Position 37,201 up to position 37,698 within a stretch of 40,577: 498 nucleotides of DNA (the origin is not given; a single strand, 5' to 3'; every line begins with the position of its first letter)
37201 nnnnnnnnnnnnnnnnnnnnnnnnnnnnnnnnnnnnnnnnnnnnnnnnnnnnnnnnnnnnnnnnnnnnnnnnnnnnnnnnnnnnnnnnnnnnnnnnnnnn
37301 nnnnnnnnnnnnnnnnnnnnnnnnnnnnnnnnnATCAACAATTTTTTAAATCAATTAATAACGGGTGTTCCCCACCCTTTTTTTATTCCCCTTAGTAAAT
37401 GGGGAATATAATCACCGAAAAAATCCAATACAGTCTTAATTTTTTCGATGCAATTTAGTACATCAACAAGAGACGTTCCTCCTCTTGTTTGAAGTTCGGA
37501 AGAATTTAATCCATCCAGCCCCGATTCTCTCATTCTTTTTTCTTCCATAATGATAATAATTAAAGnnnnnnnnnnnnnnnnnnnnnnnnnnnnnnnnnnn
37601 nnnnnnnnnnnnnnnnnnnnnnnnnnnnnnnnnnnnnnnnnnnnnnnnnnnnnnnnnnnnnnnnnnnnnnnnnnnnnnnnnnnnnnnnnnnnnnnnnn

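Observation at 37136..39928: Compact PCAT operon with two GG-leader peptides: candidate unmodified bacteriocin system in a Bacteroidales-like genome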

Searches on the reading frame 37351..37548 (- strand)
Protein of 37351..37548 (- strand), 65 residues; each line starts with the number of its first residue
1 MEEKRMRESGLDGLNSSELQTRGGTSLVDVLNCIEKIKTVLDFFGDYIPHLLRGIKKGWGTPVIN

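Call 4: search_protein_families(library=pfam, proteins=[window:37351-37548:-], max_evalue=1)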
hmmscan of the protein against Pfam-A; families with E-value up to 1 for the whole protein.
window:37351-37548:- (65 aa): 1 family
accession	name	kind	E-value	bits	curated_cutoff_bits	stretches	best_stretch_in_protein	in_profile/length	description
PF09967.15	DUF2201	-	0.095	13.3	26.4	1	6-37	49-78/123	VWA-like domain (DUF2201)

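Call 5: search_protein_families(library=ncbifam, proteins=[window:37351-37548:-], max_evalue=1)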
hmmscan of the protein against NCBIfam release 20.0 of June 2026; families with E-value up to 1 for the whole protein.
window:37351-37548:- (65 aa): 0 families

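Call 8: list_cluster_members(proteins=[window:37351-37548:-, window:37136-37333:-, window:39689-39928:-, window:37566-39677:-])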
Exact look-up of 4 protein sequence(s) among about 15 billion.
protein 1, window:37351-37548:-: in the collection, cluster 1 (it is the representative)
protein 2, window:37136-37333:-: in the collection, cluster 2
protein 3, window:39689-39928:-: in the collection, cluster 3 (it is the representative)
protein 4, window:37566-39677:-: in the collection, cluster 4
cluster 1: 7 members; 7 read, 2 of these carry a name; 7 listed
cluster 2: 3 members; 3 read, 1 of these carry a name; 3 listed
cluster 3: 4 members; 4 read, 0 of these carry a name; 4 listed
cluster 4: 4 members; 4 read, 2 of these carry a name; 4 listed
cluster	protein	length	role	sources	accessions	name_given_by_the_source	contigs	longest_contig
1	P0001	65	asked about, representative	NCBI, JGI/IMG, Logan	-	-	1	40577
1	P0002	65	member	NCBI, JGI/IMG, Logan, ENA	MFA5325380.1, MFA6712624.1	MAG: hypothetical protein WCR82_01900 [Bacteroidales bacterium] | hypothetical protein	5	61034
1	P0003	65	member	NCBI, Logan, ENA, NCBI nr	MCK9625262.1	MAG: hypothetical protein M0R23_02215 [Bacteroidales bacterium] | hypothetical protein [Bacteroidales bacterium]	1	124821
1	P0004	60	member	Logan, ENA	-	-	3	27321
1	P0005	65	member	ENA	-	-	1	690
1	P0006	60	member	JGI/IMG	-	-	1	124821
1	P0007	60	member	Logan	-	-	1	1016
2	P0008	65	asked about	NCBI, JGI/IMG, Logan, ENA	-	-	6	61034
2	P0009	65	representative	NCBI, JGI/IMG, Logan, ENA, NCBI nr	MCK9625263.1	MAG: hypothetical protein M0R23_02220 [Bacteroidales bacterium] | hypothetical protein [Bacteroidales bacterium]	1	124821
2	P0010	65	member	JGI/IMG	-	-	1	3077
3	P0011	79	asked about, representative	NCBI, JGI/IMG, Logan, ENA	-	-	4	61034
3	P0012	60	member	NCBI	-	-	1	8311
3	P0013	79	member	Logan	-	-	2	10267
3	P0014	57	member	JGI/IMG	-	-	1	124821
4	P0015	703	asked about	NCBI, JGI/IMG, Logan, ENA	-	-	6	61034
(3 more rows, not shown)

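Call 10: find_homologous_proteins(query=window:37351-37548:-, max_evalue=10)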
Query window:37351-37548:- (65 aa): 1 proteins with E <= 10 among 1 candidates.
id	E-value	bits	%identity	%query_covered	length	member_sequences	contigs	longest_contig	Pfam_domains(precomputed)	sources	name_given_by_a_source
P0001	3.7e-36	139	100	100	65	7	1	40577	-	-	-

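Call 60: search_protein_families(library=ncbifam, alignment_id=A6, max_evalue=1)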
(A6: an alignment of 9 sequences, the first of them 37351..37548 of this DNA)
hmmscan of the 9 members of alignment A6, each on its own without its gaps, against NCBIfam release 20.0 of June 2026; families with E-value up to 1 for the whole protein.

A. member 1, window:37351-37548:- (65 aa): 0 families

B. families by the number of members that match (of 9 scanned): 2 families
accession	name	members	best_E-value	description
NF047395.1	TransRegLtdR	1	0.14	transcriptional regulator LdtR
TIGR02529.1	EutJ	1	0.14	ethanolamine utilization protein EutJ family protein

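Call 62: search_solved_structures(query=A6, max_evalue=10)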
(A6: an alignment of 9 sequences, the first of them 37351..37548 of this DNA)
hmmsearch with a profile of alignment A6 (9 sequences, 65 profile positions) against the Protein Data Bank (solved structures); distinct sequences matched with E-value up to 10: 3.
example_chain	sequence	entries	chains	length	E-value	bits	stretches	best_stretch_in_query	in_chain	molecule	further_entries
2ras_A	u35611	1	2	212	0.03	17.6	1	7-47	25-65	Transcriptional regulator, TetR family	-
5he8_A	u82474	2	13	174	0.052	16.8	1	35-64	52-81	Helicase loader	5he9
2r91_A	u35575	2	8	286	1.1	12.6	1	24-61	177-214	2-Keto-3-deoxy-(6-phospho-)gluconate aldolase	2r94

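Call 71: predict_structure(protein=window:37351-37548:-)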
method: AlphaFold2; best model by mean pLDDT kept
length: 65 residues; sequences in the alignment: 1
mean_pLDDT: 68.5   pTM: 0.36
mean pLDDT of the five models: 68.5, 66.0, 63.7, 58.8, 58.7
residues with pLDDT >= 90: 3; 70-90: 26; 50-70: 32; < 50: 4
segments of 3 or more residues with pLDDT < 50: none
pLDDT, mean of each block of 10 residues (from residue 1): 59 54 72 89 81 65 50
secondary structure, 60 per line:
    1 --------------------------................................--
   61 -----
elements in order: H27-58

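Call 75: search_dna_similar(query=window:37351-37548:-, collection=plasmids, mode=protein, max_evalue=1, max_rows=5)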
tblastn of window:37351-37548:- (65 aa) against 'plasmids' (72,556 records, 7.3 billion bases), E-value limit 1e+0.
Records with a match: 1; places in all: 1; records where one place covers at least 80% of the query: 1.
Best place of each record, by identity: <60% 1.
By first word of the organism name: Bacteroides 1.
By predicted mobility (MOB-suite, as given by PLSDB): non-mobilizable 1.
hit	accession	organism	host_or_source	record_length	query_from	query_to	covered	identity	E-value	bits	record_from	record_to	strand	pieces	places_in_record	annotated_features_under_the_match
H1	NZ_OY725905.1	Bacteroides finegoldii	-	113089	11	65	85%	34.5%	2e-1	35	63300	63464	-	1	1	4-hydroxy-3-methylbut-2-en-1-yl diphosphate synthase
